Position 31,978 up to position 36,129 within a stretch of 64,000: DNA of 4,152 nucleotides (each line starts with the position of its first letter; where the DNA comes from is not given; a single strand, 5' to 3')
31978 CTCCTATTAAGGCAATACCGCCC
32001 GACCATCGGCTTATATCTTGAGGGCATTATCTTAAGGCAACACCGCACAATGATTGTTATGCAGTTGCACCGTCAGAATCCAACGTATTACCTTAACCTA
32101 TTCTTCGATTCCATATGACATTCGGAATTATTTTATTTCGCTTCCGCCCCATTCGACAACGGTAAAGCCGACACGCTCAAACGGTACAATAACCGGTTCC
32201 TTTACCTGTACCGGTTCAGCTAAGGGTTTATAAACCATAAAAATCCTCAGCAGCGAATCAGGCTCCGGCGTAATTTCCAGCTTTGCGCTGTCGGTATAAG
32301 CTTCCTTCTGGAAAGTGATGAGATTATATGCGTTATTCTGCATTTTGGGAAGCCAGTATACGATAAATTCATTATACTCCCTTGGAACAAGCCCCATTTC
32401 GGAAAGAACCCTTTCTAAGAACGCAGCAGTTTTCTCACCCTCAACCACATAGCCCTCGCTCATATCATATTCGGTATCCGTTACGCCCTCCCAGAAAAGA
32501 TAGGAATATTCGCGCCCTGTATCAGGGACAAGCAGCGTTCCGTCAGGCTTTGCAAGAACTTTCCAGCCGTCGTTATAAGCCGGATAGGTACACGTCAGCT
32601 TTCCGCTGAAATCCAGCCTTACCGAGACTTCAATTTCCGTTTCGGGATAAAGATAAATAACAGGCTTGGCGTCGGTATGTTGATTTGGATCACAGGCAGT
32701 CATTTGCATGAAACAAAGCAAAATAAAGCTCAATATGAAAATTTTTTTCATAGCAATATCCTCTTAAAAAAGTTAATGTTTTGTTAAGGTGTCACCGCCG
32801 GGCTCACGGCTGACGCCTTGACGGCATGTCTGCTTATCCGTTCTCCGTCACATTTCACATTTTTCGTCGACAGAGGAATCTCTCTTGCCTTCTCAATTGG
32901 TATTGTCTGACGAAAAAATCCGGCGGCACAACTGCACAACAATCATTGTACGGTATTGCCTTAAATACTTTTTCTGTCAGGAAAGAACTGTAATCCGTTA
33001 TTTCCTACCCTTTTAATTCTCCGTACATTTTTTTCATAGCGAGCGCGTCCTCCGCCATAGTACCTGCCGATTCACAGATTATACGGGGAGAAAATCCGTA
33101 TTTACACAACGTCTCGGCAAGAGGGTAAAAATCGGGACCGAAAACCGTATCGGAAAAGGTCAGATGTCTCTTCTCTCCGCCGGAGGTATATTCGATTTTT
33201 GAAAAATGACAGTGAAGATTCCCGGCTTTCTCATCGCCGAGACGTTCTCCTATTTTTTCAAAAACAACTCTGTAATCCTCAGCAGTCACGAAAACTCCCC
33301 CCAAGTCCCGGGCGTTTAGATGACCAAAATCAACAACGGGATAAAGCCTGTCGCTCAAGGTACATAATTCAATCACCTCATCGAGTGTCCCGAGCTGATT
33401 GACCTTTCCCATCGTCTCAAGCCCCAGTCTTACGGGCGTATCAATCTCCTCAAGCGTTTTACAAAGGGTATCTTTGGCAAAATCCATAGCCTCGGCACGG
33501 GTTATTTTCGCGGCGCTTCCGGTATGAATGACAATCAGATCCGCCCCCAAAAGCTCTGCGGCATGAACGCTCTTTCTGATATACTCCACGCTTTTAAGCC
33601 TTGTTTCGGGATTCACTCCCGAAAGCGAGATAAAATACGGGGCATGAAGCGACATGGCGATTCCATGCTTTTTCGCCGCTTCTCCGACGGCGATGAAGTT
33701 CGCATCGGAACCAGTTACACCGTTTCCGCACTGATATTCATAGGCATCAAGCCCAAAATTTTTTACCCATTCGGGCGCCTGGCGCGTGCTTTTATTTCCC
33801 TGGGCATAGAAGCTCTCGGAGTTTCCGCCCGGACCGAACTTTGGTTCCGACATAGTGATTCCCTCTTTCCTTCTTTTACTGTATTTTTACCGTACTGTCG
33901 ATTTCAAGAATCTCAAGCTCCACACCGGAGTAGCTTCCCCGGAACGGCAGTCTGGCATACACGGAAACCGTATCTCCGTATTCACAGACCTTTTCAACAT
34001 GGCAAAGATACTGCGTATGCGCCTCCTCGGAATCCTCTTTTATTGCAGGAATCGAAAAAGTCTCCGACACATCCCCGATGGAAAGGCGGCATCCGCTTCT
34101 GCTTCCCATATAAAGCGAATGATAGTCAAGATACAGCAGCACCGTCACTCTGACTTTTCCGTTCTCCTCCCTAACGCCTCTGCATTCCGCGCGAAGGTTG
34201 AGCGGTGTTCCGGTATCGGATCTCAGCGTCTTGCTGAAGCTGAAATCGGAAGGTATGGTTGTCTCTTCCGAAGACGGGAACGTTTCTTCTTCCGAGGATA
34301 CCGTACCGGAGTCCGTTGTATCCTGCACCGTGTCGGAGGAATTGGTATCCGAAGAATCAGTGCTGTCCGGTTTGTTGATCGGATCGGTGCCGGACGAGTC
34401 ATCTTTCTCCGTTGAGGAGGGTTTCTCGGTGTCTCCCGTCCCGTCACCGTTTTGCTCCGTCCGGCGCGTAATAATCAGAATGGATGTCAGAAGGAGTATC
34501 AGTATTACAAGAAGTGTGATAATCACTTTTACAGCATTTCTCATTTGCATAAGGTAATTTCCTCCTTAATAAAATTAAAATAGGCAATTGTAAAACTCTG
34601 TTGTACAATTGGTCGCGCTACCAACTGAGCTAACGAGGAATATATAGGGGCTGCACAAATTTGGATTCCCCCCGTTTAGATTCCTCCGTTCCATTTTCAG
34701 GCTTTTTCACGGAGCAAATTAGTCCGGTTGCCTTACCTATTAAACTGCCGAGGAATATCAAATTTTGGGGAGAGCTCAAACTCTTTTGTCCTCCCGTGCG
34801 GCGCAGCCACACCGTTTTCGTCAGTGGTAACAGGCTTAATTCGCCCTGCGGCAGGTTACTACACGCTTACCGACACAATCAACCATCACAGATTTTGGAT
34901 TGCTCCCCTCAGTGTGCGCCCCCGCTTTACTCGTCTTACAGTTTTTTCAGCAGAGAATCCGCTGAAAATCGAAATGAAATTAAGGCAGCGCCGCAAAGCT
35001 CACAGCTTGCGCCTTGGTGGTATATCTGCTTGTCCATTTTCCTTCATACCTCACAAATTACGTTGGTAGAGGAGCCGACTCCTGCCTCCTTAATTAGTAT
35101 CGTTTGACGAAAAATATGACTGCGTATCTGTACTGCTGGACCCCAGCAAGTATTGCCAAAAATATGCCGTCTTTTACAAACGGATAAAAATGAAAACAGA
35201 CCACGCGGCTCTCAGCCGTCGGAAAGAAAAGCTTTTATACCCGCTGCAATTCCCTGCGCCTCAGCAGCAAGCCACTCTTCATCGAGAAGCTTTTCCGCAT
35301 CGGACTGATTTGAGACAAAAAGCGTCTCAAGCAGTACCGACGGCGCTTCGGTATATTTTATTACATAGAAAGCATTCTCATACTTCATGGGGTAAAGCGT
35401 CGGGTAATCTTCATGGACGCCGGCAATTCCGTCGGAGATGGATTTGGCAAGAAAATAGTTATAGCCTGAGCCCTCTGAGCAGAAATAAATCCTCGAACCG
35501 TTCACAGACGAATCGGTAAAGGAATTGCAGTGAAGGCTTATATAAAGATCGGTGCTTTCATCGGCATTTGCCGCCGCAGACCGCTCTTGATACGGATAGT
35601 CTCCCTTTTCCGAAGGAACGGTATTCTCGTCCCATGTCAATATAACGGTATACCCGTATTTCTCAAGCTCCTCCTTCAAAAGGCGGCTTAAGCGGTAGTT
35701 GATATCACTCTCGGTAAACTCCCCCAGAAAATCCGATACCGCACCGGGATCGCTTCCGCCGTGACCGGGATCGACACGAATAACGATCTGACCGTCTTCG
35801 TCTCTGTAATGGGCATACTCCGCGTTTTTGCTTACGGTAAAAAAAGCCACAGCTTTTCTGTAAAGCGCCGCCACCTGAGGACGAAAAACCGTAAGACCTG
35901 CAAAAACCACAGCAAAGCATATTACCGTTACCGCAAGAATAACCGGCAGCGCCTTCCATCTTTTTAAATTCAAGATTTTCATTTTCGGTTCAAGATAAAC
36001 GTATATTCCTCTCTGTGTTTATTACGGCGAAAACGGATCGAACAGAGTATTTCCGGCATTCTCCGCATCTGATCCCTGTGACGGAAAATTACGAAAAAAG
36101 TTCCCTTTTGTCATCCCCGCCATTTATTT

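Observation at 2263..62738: Family A: a very dense TTAA-flanked MITE-like repeat (at least 15 copies in 64 kb)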

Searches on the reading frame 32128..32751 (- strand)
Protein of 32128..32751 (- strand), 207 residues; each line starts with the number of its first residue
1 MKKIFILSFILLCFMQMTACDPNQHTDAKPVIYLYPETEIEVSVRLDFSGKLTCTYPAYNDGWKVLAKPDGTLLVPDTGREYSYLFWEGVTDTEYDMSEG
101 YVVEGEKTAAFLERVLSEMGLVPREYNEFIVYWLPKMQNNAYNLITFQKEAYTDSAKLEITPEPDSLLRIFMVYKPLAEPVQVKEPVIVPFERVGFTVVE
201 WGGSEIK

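Call 12: search_protein_families(library=pfam, proteins=[window:32128-32748:-])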
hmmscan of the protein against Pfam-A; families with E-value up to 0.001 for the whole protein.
window:32128-32748:- (206 aa): 0 families

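Call 22: find_encoding_contigs(protein=window:32128-32751:-, flank=6000, max_places=10)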
Protein window:32128-32751:- (207 aa): 23 contigs read that carry it; 10 places shown.
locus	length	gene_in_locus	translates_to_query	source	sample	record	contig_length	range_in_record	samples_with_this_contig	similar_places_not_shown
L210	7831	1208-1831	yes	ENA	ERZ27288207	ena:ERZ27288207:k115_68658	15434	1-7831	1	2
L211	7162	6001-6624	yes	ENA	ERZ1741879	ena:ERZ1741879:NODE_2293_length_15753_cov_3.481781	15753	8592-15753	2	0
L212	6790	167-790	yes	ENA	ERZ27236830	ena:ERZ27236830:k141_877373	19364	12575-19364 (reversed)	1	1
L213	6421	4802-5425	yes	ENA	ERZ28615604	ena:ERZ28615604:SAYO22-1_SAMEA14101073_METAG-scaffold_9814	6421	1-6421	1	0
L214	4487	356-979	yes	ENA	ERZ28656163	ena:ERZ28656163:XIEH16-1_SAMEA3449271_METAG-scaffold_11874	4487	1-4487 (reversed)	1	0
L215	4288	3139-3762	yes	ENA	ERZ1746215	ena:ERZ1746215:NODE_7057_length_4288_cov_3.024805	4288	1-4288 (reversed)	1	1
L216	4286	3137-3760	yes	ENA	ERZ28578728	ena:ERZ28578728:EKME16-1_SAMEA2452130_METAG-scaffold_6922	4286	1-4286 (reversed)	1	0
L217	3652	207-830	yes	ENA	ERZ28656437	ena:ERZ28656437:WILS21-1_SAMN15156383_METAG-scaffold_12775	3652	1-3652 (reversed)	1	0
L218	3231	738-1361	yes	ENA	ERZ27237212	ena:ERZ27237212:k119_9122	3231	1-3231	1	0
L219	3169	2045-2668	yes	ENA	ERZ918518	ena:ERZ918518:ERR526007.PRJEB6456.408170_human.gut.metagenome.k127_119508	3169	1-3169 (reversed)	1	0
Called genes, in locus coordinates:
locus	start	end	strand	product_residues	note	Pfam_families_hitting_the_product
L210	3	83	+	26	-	?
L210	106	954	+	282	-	PF01261:AP_endonuc_2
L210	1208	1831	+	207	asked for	-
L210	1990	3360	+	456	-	PF12890:DHOase, PF01979:Amidohydro_1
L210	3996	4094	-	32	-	-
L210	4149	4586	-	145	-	-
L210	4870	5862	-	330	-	PF14397:ATPgrasp_ST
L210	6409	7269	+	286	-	PF19293:CdaA_N, PF02457:DAC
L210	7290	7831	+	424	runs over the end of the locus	PF07949:YbbR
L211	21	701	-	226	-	PF01327:Pep_deformylase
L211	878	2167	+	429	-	-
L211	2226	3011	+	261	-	PF00106:adh_short, PF08659:KR, PF13561:adh_short_C2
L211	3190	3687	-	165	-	-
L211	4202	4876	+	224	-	-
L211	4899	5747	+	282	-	PF01261:AP_endonuc_2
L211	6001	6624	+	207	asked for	-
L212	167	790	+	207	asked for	-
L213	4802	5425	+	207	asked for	-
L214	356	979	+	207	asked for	-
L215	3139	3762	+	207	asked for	-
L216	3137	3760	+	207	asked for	-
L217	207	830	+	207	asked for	-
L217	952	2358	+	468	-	PF12890:DHOase, PF01979:Amidohydro_1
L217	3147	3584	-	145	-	-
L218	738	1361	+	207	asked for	-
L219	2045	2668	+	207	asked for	-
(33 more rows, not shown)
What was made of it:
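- Checked: Gene callers on strain contigs start that gene further in, except for one 468-aa call on L217 that runs through the copy (call 22).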

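Call 27: find_homologous_proteins(query=window:32128-32748:-, max_evalue=1e-10)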
Query window:32128-32748:- (206 aa): 7887 proteins with E <= 1e-10 among 8000 candidates; the best 120 are listed.
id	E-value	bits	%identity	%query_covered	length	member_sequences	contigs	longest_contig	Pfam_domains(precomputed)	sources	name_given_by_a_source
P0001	2.4e-136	470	100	100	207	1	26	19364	-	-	-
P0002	9.7e-136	468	100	100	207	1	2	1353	-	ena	-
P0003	1.1e-135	468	100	100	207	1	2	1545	-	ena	-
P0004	1.1e-130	452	96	100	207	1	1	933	-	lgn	-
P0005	3.6e-105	368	85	92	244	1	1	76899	-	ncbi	-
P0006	1.0e-89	318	66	92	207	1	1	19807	-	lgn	-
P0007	1.6e-89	317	65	100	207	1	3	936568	-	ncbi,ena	-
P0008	5.6e-89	315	65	100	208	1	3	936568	-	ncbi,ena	-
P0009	4.4e-88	312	64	100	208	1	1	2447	-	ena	-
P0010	4.6e-88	312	63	100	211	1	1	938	-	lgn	-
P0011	6.9e-88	312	69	92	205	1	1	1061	-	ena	-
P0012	1.1e-87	311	62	100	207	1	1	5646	-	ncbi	-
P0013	2.2e-87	310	66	100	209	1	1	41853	-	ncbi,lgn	-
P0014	3.0e-87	310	66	99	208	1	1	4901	-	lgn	-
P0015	3.3e-87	309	63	100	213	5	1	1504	-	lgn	-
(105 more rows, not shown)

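Call 28: find_encoding_contigs(protein=P0005, flank=10000, max_places=3)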
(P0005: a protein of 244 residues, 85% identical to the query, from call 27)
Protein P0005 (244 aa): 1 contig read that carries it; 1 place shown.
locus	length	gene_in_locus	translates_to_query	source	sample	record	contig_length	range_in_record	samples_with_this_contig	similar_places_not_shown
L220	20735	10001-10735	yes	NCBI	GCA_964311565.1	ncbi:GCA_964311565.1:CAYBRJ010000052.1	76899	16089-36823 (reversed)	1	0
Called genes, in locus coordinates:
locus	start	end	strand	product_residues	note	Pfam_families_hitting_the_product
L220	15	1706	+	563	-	PF00501:AMP-binding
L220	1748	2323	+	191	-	PF00440:TetR_N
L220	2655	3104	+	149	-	PF01220:DHquinase_II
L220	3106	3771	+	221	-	PF02223:Thymidylate_kin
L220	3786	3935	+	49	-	-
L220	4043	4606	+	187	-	PF01965:DJ-1_PfpI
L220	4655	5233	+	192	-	PF01812:5-FTHF_cyc-lig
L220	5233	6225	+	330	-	PF02517:Rce1-like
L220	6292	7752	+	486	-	PF02618:YceG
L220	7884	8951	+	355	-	PF00044:Gp_dh_N, PF02800:Gp_dh_C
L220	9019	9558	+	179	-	PF10688:Imp-YgjV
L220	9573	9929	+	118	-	-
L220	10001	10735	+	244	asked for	-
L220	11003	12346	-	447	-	PF02812:ELFV_dehydrog_N, PF00208:ELFV_dehydrog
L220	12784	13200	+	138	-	PF00571:CBS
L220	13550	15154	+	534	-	PF01554:MatE, PF01943:Polysacc_synt, PF01554:MatE (weak)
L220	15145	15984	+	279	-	PF19568:Spore_III_AA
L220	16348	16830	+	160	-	PF09548:Spore_III_AB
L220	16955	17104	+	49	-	PF06686:SpoIIIAC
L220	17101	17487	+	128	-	PF06686:SpoIIIAC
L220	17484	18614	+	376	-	PF09546:Spore_III_AE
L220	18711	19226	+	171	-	-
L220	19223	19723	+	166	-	-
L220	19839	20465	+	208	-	PF12685:SpoIIIAH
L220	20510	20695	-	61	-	-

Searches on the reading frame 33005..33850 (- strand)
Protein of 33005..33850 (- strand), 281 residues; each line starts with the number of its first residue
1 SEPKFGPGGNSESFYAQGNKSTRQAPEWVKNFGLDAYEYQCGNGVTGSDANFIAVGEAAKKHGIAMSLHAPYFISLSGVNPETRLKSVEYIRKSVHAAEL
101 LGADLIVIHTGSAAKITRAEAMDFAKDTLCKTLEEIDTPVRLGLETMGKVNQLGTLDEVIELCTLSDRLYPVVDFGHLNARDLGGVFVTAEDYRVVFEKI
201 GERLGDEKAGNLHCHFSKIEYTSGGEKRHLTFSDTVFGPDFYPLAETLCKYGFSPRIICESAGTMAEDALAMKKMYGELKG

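Call 12: search_protein_families(library=pfam, proteins=[window:33005-33850:-])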
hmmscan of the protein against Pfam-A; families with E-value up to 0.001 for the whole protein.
window:33005-33850:- (281 aa): 1 family
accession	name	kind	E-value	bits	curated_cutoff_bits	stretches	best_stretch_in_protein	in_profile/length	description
PF01261.30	AP_endonuc_2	-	3.6e-29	102.6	31.1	1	27-262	2-230/249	Xylose isomerase-like TIM barrel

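Call 13: find_related_loci(query=window:33005-33850:-, collection=genome_contigs, flank=10000)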
Query window:33005-33850:- (281 aa) in genome_contigs; peptide patterns used: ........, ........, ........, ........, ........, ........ (x = any residue, [..] = any of these).
599 stretches matched a pattern (row limit reached: there are more); 496 encode a relative of the query (tblastn E <= 1e-3); the best 80 are kept; 80 distinct loci.
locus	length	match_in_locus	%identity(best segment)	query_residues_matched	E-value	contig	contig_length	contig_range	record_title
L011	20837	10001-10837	80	3-281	3e-153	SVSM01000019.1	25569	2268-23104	MAG: Oscillospiraceae bacterium isolate SIG669 NODE_38019_length_25569_cov_2.362118, whole genome shotgun sequence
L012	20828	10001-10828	77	1-276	2e-145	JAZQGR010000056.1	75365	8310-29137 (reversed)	MAG: Eubacteriales bacterium isolate T1900044630_TS20190096.MAGScoT_cleanbin_000001 SGB_1020_k141_55805, whole genome sh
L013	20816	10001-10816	75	5-276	2e-141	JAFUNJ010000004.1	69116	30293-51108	MAG: Clostridia bacterium isolate RGIG4652 Roe_deer_Rectum-4__c502, whole genome shotgun sequence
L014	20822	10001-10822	72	5-278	2e-132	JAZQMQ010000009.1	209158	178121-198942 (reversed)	MAG: Eubacteriales bacterium isolate T1900044605_TS20190071.MAGScoT_cleanbin_000023 SGB_730_k141_464119, whole genome sh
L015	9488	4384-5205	70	4-276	2e-128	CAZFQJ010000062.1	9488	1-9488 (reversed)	MAG TPA_asm: uncultured Lachnospiraceae bacterium isolate SRP225648_co1_922 genome assembly, contig: NODE_18580_length_9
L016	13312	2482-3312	69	4-279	2e-127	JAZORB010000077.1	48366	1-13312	MAG: Eubacteriales bacterium isolate T1900045563_YK20190257.MAGScoT_cleanbin_000033 SGB_7919_k141_1570034, whole genome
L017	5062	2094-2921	69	5-279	1e-128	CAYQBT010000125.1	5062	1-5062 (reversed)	MAG TPA_asm: uncultured Lachnospiraceae bacterium isolate SRP315200_co1_709 genome assembly, contig: NODE_41744_length_5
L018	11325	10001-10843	67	1-280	3e-126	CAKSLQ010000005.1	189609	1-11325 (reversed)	MAG: uncultured Eubacteriales bacterium isolate REFINED_METABAT215_TOP10_CONTIGS_1500_ASSEMBLY_K77_MERGED__Hadza_MoBio_h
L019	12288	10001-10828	68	5-279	5e-126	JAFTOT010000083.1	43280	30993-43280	MAG: Clostridia bacterium isolate RGIG4012 Roe_deer_Cecum-5__c201916, whole genome shotgun sequence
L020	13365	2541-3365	68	2-274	3e-125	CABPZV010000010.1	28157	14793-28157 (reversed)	MAG TPA_asm: uncultured Clostridiales bacterium isolate MGYG-HGUT-00386 genome assembly, contig: GUT_GENOME008453_10, wh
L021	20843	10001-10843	67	1-280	9e-125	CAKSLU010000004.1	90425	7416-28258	MAG: uncultured Eubacteriales bacterium isolate REFINED_METABAT215_TOP10_CONTIGS_1500_ASSEMBLY_K77_MERGED__Hadza_MoBio_h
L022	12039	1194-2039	66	1-281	1e-124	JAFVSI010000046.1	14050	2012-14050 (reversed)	MAG: Clostridia bacterium isolate RGIG5350 Sheep_Colon-3__c1323, whole genome shotgun sequence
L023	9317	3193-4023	66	4-279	4e-124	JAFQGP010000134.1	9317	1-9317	MAG: Clostridia bacterium isolate RGIG1801 Goat_Cecum-4__c837081, whole genome shotgun sequence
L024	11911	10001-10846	67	1-281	3e-124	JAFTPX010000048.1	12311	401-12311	MAG: Clostridia bacterium isolate RGIG4042 Roe_deer_Cecum-5__c369380, whole genome shotgun sequence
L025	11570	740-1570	67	1-276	4e-124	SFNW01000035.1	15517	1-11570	MAG: Clostridiales bacterium isolate W2P9.058 Contig1577, whole genome shotgun sequence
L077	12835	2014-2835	65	4-276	2e-118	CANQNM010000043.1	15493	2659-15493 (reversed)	MAG: uncultured Clostridia bacterium isolate Lapin-032__bin15 genome assembly, contig: Lapin-032__NODE_5566_length_15493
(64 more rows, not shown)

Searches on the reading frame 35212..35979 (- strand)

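Call 12: search_protein_families(library=pfam, proteins=[window:35212-35979:-])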
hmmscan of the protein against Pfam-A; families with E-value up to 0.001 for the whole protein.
window:35212-35979:- (255 aa): 1 family
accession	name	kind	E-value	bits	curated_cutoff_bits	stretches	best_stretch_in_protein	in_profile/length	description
PF01520.23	Amidase_3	-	4.1e-38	131.6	27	1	67-249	1-173/174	N-acetylmuramoyl-L-alanine amidase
